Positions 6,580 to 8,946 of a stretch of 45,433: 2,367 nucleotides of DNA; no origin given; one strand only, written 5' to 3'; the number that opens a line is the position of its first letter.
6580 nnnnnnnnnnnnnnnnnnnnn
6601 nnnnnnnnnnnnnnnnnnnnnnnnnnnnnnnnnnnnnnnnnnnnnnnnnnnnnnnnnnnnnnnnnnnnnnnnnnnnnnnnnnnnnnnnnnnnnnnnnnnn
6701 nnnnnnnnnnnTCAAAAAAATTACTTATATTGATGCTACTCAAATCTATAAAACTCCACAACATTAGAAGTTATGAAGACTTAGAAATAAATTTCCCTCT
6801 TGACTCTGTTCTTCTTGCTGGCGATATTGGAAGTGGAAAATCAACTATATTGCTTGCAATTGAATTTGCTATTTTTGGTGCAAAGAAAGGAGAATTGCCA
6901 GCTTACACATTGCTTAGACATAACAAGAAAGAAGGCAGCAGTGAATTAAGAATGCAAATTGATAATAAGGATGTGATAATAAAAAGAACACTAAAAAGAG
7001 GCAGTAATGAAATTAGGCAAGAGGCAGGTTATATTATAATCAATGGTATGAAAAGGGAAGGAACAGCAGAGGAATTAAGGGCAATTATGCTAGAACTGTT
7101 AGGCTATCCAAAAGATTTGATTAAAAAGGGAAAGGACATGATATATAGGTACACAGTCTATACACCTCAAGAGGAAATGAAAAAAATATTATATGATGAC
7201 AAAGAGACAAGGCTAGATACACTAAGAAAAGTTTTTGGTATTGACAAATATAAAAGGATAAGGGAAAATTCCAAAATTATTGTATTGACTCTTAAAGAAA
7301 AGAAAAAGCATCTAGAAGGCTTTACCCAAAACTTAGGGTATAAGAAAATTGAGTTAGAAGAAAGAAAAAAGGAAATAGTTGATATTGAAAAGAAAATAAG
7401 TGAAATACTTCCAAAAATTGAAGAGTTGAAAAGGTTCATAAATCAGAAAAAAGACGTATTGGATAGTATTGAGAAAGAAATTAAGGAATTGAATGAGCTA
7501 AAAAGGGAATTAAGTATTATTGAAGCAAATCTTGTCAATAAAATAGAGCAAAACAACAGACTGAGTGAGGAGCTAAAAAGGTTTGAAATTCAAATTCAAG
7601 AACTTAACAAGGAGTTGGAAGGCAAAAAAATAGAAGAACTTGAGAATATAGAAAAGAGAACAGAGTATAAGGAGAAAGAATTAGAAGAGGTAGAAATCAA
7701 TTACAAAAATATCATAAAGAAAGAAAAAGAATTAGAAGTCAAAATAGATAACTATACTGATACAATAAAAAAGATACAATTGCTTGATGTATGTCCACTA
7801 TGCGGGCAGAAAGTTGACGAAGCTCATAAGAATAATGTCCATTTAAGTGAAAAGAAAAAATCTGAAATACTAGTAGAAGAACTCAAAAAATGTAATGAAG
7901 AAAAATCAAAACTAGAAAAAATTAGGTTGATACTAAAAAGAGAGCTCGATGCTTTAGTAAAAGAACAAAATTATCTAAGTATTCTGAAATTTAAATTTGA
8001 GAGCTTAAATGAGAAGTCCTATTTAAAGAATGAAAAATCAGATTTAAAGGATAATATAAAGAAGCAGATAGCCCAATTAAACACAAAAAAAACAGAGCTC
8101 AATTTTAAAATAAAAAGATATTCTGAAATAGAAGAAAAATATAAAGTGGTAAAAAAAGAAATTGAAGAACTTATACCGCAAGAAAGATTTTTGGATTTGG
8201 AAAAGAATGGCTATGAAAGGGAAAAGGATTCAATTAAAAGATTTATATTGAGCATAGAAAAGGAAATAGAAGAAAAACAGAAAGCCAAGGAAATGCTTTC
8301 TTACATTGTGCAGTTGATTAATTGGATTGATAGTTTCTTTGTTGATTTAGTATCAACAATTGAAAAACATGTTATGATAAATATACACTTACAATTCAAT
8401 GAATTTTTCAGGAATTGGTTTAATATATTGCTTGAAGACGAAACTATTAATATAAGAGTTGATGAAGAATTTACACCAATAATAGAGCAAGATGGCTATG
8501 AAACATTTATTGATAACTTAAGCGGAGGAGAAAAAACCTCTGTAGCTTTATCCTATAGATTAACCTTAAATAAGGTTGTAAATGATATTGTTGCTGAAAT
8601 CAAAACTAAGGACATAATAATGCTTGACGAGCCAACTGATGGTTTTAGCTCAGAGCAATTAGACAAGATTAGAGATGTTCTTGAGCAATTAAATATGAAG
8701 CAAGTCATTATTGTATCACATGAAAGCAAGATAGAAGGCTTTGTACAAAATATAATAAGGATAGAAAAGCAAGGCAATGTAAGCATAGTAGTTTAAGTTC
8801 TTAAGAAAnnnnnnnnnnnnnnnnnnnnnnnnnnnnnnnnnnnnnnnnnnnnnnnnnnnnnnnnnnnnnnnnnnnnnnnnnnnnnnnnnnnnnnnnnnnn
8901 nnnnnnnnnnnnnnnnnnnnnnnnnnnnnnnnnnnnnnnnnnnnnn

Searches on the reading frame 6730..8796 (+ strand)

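Call 78: search_protein_families(library=padloc, proteins=[window:6730-8796:+], max_evalue=0.00001)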
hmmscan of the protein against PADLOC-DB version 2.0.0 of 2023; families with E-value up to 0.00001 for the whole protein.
window:6730-8796:+ (688 aa): 15 families
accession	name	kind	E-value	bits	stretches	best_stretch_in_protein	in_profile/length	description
PDLC03859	LmuB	-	4.5e-34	116.6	1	2-683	3-601/611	-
PDLC04135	mad3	-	4e-18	64.1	2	345-687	86-348/374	mads_3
PDLC02979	AriA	-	7e-14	50.4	1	2-334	1-292/373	-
PDLC03865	LmuB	-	1.1e-10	38.4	1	158-547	315-766/1007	-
PDLC03863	LmuB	-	5.5e-09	33.3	1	2-495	3-443/610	-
PDLC02668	DndD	-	9e-09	32.8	0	2-52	1-58/659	DndD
PDLC00269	PtuA1|PtuA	-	1.8e-07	28.8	1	2-98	1-109/446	AAA ATPase domain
PDLC02756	PbeC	-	9.2e-07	26.2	0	2-51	1-58/643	PbeC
PDLC00278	PtuA1|PtuA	-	9.4e-07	26.4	1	2-50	1-49/436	AAA ATPase domain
PDLC02730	PbeC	-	9.7e-07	25.9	0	371-654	351-621/651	PbeC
PDLC00271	PtuA1|PtuA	-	2e-06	25.6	1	2-48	1-47/421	AAA ATPase domain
PDLC00310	PtuA1|PtuA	-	5.6e-06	23.7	1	2-48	1-47/443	AAA ATPase domain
PDLC00277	PtuA1|PtuA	-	5.9e-06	23.8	1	2-83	1-76/423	AAA ATPase domain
PDLC02913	ATPase_I-A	-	7e-06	23.4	1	3-45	53-95/508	-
PDLC00299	PtuA1|PtuA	-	9.8e-06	22.8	1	2-47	53-98/535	AAA ATPase domain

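Call 79: search_protein_families(library=pfam, proteins=[window:6730-8796:+], max_evalue=0.00001)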
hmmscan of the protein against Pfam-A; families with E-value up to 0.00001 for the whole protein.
window:6730-8796:+ (688 aa): 4 families
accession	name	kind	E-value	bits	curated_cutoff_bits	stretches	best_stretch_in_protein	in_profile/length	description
PF13476.12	AAA_23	-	2.7e-19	71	27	1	6-231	1-201/201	AAA domain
PF13175.12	AAA_15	-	3.9e-08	33.7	32.1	1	2-333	1-294/374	AAA ATPase domain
PF13555.12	AAA_29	-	1.6e-06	28.2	27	1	4-52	1-50/61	P-loop containing region of AAA domain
PF02463.25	SMC_N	-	2e-06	27.9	40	0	4-681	2-214/220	RecF/RecN/SMC N terminal domain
